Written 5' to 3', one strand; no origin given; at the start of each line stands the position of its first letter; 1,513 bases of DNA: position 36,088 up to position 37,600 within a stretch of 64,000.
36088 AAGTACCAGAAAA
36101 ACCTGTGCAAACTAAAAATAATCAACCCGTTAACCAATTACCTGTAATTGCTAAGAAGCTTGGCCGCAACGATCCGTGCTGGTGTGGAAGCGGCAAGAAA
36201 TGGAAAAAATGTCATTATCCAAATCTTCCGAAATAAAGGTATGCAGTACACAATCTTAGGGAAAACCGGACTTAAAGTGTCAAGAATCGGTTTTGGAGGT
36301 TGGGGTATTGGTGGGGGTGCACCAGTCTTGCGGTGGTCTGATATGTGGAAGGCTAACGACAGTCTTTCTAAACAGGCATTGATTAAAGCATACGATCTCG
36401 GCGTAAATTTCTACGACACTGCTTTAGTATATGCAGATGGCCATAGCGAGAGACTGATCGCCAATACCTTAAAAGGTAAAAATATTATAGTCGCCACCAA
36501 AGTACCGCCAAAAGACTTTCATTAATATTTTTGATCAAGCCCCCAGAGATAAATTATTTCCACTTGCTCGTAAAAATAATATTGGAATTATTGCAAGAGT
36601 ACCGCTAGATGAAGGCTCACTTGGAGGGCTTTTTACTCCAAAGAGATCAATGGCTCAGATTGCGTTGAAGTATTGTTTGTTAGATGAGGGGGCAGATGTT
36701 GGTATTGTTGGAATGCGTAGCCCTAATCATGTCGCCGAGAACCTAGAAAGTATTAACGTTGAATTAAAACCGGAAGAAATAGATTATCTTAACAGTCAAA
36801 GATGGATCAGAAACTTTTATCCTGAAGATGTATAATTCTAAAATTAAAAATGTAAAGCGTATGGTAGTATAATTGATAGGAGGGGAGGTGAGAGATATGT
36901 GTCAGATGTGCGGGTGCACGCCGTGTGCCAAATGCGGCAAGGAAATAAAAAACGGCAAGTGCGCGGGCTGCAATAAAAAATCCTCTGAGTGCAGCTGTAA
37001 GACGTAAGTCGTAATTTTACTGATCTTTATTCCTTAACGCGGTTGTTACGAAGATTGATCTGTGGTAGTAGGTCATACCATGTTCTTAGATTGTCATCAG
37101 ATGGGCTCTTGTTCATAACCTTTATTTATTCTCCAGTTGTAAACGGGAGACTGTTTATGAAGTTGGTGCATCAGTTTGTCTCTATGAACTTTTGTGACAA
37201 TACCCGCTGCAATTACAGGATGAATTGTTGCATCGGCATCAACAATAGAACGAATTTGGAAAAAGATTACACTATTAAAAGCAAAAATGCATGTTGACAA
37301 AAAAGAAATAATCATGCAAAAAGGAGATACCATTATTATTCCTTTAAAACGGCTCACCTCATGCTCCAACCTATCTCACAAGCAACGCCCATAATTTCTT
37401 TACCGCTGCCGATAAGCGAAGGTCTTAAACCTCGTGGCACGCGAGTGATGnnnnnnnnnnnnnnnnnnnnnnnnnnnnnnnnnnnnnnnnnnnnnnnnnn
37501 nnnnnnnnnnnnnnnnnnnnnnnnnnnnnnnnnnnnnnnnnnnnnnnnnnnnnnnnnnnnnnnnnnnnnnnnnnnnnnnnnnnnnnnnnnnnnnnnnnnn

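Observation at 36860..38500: Strongly signalled nine-cysteine 36-aa ORF immediately upstream of a KamA-family radical SAM enzyme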

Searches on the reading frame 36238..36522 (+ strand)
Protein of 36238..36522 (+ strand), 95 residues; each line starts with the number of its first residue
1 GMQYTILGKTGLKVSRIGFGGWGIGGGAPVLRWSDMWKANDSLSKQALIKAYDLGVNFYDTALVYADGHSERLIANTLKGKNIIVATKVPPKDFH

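Call 58: search_protein_families(library=pfam, proteins=[window:36238-36522:+], max_evalue=0.01)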
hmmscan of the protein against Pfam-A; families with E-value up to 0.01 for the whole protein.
window:36238-36522:+ (95 aa): 1 family
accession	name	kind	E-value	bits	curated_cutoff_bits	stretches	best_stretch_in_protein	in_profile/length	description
PF00248.27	Aldo_ket_red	-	6.5e-14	52.1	24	1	16-89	1-71/291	Aldo/keto reductase family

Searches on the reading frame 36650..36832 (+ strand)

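Call 58: search_protein_families(library=pfam, proteins=[window:36650-36832:+], max_evalue=0.01)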
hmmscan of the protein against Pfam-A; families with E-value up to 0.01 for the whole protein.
window:36650-36832:+ (61 aa): 1 family
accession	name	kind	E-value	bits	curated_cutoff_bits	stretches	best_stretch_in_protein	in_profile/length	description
PF00248.27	Aldo_ket_red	-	4.1e-07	29.8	24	1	1-49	240-288/291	Aldo/keto reductase family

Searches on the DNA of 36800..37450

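Call 75: search_rna_families(source=window, start=36800, end=37450, threshold=evalue, max_evalue=1)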
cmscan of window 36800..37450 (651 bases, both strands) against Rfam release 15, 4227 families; matches with E-value up to 1: 0.
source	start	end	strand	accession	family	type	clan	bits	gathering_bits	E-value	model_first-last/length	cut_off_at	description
